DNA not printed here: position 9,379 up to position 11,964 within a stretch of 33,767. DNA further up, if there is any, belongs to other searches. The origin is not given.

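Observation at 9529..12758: Orphan glycyl radical enzyme with a Cys-Trp-Glu loop, attached to a sugar importer: candidate new GRE chemistry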

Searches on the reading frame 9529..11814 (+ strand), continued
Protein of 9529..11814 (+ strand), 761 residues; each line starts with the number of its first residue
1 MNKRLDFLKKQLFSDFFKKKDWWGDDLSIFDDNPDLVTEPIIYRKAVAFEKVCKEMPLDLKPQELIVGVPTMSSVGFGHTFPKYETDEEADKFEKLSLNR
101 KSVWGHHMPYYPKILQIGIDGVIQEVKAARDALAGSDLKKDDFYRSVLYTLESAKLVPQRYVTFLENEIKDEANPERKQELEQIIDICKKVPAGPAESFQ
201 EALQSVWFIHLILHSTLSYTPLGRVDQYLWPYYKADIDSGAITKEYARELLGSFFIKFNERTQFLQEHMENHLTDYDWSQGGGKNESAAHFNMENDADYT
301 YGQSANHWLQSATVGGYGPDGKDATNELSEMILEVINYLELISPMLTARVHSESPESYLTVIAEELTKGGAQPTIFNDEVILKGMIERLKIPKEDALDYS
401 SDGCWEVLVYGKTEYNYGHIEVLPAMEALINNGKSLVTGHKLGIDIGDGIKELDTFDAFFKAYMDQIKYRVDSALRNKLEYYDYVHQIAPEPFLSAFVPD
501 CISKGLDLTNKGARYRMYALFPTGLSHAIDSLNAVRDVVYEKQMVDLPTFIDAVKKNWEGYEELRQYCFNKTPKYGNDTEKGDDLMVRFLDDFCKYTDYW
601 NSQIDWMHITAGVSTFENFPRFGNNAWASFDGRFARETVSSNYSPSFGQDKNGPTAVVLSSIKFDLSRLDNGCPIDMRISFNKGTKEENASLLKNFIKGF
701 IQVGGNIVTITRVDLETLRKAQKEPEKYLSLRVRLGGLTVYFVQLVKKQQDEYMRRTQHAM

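Call 63: find_encoding_contigs(protein=P0003, flank=10000, max_places=1)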
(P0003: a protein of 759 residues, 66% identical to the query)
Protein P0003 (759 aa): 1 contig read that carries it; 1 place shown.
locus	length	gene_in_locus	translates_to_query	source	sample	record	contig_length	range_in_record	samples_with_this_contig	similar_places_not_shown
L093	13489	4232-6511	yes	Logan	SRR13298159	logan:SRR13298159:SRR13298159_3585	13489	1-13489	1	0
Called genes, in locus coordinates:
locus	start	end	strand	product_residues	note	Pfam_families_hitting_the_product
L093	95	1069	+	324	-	PF02653:BPD_transp_2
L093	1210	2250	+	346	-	PF00532:Peripla_BP_1, PF13407:Peripla_BP_4, PF13377:Peripla_BP_3 (weak)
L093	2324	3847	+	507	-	PF00005:ABC_tran, PF09818:ABC_ATPase (faint), PF13304:AAA_21 (faint), PF00005:ABC_tran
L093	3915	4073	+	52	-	-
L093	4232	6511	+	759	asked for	PF02901:PFL-like, PF01228:Gly_radical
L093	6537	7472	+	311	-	PF13353:Fer4_12, PF04055:Radical_SAM, PF00037:Fer4 (faint), PF13237:Fer4_10 (weak)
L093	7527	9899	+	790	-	PF02901:PFL-like, PF01228:Gly_radical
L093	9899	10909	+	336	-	PF00037:Fer4 (weak), PF12838:Fer4_7, PF13183:Fer4_8, PF13187:Fer4_9 (weak), PF13534:Fer4_17 (weak), PF00037:Fer4 (weak), PF04055:Radical_SAM, PF12837:Fer4_6 (weak), +7 more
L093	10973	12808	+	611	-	-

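Call 64: search_solved_structures(query=L091:13059-15434:+, max_evalue=1e-50)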
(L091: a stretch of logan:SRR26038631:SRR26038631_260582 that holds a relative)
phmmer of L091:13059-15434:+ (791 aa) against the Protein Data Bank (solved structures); distinct sequences matched with E-value up to 1e-50: 31.
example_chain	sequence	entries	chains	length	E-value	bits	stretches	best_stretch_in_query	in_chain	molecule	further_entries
8yjo_A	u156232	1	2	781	3.1e-199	666.9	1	13-789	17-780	Probable dehydratase PflD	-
8id0_A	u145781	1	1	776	1e-192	645.4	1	14-788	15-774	formate C-acetyltransferase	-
1r8w_A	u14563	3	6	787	1e-173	582.5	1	13-788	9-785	glycerol dehydratase | B12-independent glycerol dehydratase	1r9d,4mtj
9rco_A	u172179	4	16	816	1.4e-168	565.6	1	13-787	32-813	Glycyl radical protein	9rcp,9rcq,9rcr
5i2a_A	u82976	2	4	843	3.5e-166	557.6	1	13-588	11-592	Diol-dehydratase | Diol dehydratase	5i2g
9f3w_A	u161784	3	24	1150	4.1e-153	514.4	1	16-789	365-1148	Choline trimethylamine-lyase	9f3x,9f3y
2f3o_A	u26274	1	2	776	8.3e-143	480.3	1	16-787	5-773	pyruvate formate-lyase 2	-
8id1_A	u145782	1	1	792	2.4e-137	462.3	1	14-788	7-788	Formate C-acetyltransferase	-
8iof_A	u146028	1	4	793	3.1e-137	461.9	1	15-789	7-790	Benzylsuccinate synthase alpha subunit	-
8id7_A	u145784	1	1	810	1e-135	456.9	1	32-788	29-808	Probable dehydratase YbiW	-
8yjn_A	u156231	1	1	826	1.1e-135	456.8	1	32-788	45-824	Probable dehydratase YbiW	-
5a0u_A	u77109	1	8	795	3.5e-135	455.1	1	16-789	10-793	CHOLINE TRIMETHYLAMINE LYASE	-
5a0z_A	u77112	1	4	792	3.6e-135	455.1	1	16-789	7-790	CHOLINE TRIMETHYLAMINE LYASE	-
6xs4_A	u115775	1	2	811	7.6e-134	450.7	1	32-788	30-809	Formate C-acetyltransferase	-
9ht9_A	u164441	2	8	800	2e-133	449.3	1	15-790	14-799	Choline trimethylamine-lyase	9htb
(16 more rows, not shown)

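Call 65: search_solved_structures(query=L091:16373-18208:+, max_evalue=0.01)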
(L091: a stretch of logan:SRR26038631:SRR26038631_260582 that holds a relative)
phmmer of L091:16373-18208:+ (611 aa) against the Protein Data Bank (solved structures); distinct sequences matched with E-value up to 0.01: 0.

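Call 75: search_protein_representatives(protein=window:9529-11814:+)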
Query: 761 residues. Proteins with E-value up to 0.001 (for the whole library): 5983; up to 1e-10: 3616; up to 1e-30: 1747. The best 150 are listed.
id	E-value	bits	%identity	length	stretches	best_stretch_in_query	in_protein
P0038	0.0e+00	1027.7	57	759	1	4-760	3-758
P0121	4.7e-194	663.3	43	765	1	4-760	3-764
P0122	1.3e-176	605.6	41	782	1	2-757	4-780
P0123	3.2e-171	587.8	40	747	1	17-759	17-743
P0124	6.9e-157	540.4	39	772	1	1-759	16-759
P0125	1.3e-151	523.0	39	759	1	28-760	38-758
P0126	2.9e-149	515.2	36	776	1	20-759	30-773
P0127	1.4e-144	499.7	36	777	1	14-757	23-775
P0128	1.2e-143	496.6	36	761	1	4-759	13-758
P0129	1.5e-143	496.3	37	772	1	5-757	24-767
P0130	1.3e-141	489.9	35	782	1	3-759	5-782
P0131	1.0e-134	467.2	35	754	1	10-759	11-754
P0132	3.9e-133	461.9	40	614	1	7-595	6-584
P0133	2.6e-132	459.2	35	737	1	12-760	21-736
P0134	6.1e-128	444.7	34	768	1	3-757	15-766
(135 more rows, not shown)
